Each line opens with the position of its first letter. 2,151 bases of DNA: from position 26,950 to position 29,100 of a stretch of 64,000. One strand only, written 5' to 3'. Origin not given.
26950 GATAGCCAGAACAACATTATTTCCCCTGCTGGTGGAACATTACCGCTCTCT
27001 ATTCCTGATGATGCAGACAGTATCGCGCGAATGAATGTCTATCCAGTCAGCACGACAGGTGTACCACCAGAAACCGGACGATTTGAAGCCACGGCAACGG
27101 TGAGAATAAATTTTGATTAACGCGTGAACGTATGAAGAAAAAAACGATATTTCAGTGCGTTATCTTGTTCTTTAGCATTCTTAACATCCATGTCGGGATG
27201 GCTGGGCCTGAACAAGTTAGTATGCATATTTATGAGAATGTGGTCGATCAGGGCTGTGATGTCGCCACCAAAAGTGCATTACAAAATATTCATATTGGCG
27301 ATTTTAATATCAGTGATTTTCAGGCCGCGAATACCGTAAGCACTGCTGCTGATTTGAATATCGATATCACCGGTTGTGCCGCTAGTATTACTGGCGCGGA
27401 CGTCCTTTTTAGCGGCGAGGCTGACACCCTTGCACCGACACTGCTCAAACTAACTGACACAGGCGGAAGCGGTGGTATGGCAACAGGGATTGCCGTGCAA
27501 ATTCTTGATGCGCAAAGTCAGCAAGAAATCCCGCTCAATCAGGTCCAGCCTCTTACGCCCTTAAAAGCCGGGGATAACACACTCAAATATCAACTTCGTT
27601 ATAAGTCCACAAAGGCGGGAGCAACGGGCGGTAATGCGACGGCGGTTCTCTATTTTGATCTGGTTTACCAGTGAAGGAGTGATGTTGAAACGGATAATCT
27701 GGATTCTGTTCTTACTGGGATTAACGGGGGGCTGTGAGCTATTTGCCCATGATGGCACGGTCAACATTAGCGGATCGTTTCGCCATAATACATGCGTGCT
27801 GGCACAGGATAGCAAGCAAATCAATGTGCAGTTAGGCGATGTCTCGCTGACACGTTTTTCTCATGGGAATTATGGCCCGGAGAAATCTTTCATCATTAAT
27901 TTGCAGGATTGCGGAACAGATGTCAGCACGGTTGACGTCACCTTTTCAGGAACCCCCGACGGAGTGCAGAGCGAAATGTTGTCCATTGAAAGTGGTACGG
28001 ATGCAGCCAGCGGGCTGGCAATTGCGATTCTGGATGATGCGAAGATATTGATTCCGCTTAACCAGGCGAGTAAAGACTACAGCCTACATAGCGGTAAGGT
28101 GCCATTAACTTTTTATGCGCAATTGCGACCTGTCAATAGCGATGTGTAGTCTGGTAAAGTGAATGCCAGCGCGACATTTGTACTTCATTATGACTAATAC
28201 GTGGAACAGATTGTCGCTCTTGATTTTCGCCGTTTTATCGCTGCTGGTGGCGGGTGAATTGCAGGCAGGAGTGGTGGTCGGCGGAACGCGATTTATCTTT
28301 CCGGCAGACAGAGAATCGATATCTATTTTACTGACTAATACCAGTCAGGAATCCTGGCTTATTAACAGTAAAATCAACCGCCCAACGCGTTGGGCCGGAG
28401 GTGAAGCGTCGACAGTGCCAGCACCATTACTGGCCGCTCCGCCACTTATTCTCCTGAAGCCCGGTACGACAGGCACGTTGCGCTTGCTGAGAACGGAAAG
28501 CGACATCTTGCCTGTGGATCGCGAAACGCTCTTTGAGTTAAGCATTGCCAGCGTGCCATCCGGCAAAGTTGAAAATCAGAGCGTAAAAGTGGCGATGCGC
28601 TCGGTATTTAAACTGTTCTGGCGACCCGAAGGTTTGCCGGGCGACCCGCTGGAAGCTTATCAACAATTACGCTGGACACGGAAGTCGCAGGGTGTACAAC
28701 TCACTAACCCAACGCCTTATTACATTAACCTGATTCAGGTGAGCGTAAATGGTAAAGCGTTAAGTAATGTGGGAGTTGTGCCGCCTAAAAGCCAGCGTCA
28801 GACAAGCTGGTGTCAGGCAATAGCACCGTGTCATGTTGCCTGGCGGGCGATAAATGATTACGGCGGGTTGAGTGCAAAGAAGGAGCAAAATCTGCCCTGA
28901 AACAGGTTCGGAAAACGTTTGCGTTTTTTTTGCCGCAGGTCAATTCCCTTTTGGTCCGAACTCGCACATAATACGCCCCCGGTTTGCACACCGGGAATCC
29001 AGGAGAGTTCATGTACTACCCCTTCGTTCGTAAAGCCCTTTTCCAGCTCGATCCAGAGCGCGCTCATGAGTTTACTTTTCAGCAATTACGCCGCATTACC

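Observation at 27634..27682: Ambiguous start codon for ycbV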

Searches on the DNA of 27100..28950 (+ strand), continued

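Call 42: search_dna_similar(query=window:27628-27692:+, collection=ecoli_genomes, mode=near, max_rows=40, rows=spread)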
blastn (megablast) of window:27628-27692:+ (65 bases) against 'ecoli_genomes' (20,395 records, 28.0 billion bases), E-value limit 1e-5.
Records with a match: 4059; places in all: 4062; records where one place covers at least 80% of the query: 4058.
Genomes with a match: 4059 of 5426; with a place that covers at least 80% of the query: 4058. Places per genome that has any: lowest 1, median 1, highest 2. On chromosomes: 4058 places; on plasmids: 4.
Best place of each record, by identity: >=99% 4011; 95-99% 48.
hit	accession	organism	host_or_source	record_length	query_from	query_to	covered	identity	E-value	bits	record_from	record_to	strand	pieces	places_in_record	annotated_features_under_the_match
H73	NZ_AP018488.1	Escherichia coli O157:H7 strain PV15-279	Homo sapiens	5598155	1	65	100%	100.0%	3e-25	121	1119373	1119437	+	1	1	ycbU: fimbrial protein | ycbV: fimbrial protein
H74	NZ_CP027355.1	Escherichia coli strain 2013C-4991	Homo sapiens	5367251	1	65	100%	100.0%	3e-25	121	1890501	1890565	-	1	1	ycbU: fimbrial protein | ycbV: fimbrial protein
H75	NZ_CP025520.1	Escherichia coli strain DH5alpha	common laboratory strain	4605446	1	65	100%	100.0%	3e-25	121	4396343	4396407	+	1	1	ycbU: fimbrial protein | ycbV: fimbrial protein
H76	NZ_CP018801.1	Escherichia coli strain tolC-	laboratory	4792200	1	65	100%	100.0%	3e-25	121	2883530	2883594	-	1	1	ycbU: fimbrial protein | ycbV: fimbrial protein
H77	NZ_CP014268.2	Escherichia coli B strain C2566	laboratory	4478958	1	65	100%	100.0%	3e-25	121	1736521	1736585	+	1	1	ycbU: fimbrial protein | ycbV: fimbrial protein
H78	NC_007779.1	Escherichia coli str. K-12 substr. W3110 strain K-12 ...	-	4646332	1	65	100%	100.0%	3e-25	121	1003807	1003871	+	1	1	ycbU: fimbrial protein | ycbV: fimbrial protein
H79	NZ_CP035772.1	Escherichia coli O145 strain RM8843-C1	missing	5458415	1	65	100%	100.0%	3e-25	121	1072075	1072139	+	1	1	ycbU: fimbrial protein | ycbV: fimbrial protein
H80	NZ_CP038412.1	Escherichia coli O157:H7 strain 493/89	Homo sapiens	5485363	1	65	100%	100.0%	3e-25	121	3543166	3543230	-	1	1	ycbU: fimbrial protein | ycbV: fimbrial protein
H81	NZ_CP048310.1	Escherichia coli strain 32-4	environment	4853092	1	65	100%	100.0%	3e-25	121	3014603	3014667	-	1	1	ycbU: fimbrial protein | ycbV: fimbrial protein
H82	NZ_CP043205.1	Escherichia coli O16:H48 strain PG20180054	mouse gut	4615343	1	65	100%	100.0%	3e-25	121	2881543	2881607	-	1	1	ycbU: fimbrial protein | ycbV: fimbrial protein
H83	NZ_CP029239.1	Escherichia coli strain BH212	Homo sapiens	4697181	1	65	100%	100.0%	3e-25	121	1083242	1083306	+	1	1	ycbU: fimbrial protein | ycbV: fimbrial protein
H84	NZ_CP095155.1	Escherichia coli strain Iso00041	Homo sapiens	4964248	1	65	100%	100.0%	3e-25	121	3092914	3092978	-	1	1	ycbU: fimbrial protein | ycbV: fimbrial protein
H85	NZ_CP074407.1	Escherichia coli strain GDAR2-2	Mus musculus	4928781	1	65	100%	100.0%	3e-25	121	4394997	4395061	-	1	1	ycbU: fimbrial protein | ycbV: fimbrial protein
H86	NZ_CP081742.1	Escherichia coli strain CX15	-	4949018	1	65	100%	100.0%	3e-25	121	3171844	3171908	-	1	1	fimbrial protein | ycbV: fimbrial protein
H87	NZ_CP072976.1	Escherichia coli strain EC2341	Homo sapiens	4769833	1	65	100%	100.0%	3e-25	121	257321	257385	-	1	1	ycbU: fimbrial protein | ycbV: fimbrial protein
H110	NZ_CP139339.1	Escherichia coli strain YZ22MPE6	pork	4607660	1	65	100%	98.5%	2e-23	115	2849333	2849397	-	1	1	ycbU: fimbrial protein | ycbV: fimbrial protein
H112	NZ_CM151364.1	Escherichia coli strain 31B19CPO012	Homo sapiens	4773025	16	65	77%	100.0%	7e-17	94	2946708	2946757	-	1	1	ycbV: fimbrial protein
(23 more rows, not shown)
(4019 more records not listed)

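Call 43: get_annotated_region(hit=H112, flank=2000)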
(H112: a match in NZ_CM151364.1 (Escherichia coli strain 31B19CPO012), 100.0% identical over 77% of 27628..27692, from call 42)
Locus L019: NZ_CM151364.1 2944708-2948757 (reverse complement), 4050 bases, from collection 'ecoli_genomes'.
description: Escherichia coli strain 31B19CPO012 chromosome, whole genome shotgun sequence
organism: Escherichia coli strain 31B19CPO012 (NCBI taxid 562)
replicon: chromosome; assembly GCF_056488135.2
host: Homo sapiens; source: missing; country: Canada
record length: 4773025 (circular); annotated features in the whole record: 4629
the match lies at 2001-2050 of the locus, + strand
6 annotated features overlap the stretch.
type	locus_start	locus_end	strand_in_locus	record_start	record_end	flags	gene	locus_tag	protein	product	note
CDS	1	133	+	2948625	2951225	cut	elfC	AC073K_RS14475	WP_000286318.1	fimbrial biogenesis usher protein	-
CDS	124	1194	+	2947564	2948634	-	elfG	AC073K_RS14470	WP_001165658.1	fimbrial protein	-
CDS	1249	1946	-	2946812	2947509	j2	-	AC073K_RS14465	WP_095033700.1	IS1-like element IS1B family transposase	programmed frameshift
CDS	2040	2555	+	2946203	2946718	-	ycbV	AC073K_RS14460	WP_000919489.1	fimbrial protein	-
CDS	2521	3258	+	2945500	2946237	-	ycbF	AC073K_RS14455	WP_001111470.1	fimbrial chaperone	-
CDS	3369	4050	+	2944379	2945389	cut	pyrD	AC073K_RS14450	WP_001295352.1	quinone-dependent dihydroorotate dehydrogenase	-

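Call 44: get_annotated_region(hit=H110, flank=100)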
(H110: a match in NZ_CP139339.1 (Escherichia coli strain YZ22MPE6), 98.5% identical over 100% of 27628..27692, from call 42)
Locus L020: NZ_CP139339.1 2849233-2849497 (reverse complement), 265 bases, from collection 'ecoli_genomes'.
description: Escherichia coli strain YZ22MPE6 chromosome, complete genome
organism: Escherichia coli strain YZ22MPE6 (NCBI taxid 562)
replicon: chromosome; assembly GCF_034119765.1
host: -; source: pork; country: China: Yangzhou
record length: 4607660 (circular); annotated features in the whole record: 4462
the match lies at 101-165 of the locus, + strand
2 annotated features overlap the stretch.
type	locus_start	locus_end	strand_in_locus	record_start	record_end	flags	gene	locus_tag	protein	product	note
CDS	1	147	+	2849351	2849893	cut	ycbU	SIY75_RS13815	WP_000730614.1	fimbrial protein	-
CDS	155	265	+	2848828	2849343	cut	ycbV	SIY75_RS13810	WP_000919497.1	fimbrial protein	-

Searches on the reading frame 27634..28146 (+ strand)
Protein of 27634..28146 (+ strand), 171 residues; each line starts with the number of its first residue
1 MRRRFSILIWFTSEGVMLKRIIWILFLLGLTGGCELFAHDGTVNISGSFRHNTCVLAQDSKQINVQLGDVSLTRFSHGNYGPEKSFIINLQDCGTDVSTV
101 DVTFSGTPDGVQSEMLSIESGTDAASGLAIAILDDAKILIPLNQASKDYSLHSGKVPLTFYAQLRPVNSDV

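Call 37: search_protein_families(library=pfam, proteins=[window:27682-28146:+, window:27634-28146:+], max_evalue=0.001)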
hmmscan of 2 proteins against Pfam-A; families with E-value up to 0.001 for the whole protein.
window:27682-28146:+ (155 aa): 1 family
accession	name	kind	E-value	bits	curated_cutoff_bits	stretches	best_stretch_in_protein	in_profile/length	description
PF00419.26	Fimbrial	-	2.6e-14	54.2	25.6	1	28-151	2-130/151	Fimbrial protein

window:27634-28146:+ (171 aa): 1 family
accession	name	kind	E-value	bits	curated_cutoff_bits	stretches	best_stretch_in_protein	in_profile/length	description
PF00419.26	Fimbrial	-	3.5e-14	53.8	25.6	1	44-167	2-130/151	Fimbrial protein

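Call 38: search_protein_families(library=ncbifam, proteins=[window:27634-28146:+], max_evalue=0.001)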
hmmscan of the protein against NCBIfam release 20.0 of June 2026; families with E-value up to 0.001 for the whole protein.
window:27634-28146:+ (171 aa): 16 families
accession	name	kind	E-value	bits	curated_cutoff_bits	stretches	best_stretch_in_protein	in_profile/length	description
NF011738.0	PRK15191.1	equivalog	1.7e-27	96.3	238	1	33-163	15-148/172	fimbrial protein BcfF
NF052362.1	FimF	equivalog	2.6e-26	92.2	200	1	24-165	7-153/175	type 1 fimbrial adaptor subunit FimF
NF052361.1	FimI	equivalog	2.7e-21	76.1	300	1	35-169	24-161/179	type 1 fimbrial minor subunit FimI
NF011756.0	PRK15209.1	equivalog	3e-19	69.2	221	1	19-163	2-150/174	long polar fimbrial major subunit LpfA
NF011828.0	PRK15300.1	equivalog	5.8e-11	42.7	229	1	38-144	26-129/179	fimbrial protein StiA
NF011741.1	PRK15194.1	equivalog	3.2e-10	40.3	140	1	39-162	31-160/185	type 1 fimbrial major subunit FimA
NF011737.0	PRK15190.1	equivalog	3.7e-10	39.8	240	1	43-165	30-159/181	fimbrial protein BcfE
NF007402.0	PRK09934.1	equivalog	1.3e-09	38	168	1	41-169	25-153/171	fimbria assembly protein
NF011747.0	PRK15200.1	equivalog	1.3e-09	37.7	210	1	38-167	24-157/177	type 1 fimbrial protein subunit FimI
NF011817.0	PRK15289.1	equivalog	1.8e-08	34.4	203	1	34-123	19-109/190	chaperone-usher fimbrial major subunit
NF011752.0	PRK15205.1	equivalog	2.8e-08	33.8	169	1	39-136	28-121/176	long polar fimbrial protein LpfE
NF011734.0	PRK15187.1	equivalog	1.1e-06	28.5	247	1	40-146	31-140/180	fimbrial protein BcfA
NF052363.1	FimG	equivalog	4.8e-06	26.4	220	1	25-110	10-94/166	type 1 fimbrial minor subunit FimG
NF011792.0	PRK15260.1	equivalog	1.4e-05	25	264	1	38-164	26-154/178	fimbrial protein SteF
NF011757.0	PRK15210.1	equivalog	0.00018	21.7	241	1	40-164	34-171/194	fimbrial protein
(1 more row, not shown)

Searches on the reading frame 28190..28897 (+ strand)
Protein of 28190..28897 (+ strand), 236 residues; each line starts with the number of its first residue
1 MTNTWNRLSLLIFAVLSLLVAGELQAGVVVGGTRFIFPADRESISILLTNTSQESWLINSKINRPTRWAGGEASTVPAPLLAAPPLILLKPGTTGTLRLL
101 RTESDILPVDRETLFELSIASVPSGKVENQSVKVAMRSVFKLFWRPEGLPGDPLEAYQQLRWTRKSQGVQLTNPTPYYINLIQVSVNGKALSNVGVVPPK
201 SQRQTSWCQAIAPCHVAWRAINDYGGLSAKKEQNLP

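Call 37: search_protein_families(library=pfam, proteins=[window:28190-28897:+], max_evalue=0.001)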
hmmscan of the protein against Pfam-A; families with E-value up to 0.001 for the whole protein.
window:28190-28897:+ (236 aa): 2 families
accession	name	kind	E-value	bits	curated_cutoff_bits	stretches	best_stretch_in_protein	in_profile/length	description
PF00345.26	PapD_N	-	7.5e-27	94.2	23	1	27-149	1-125/126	Pili and flagellar-assembly chaperone, PapD N-terminal domain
PF02753.23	PapD_C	-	5.1e-14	52.7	22.8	1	172-227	2-61/63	Pili assembly chaperone PapD, C-terminal domain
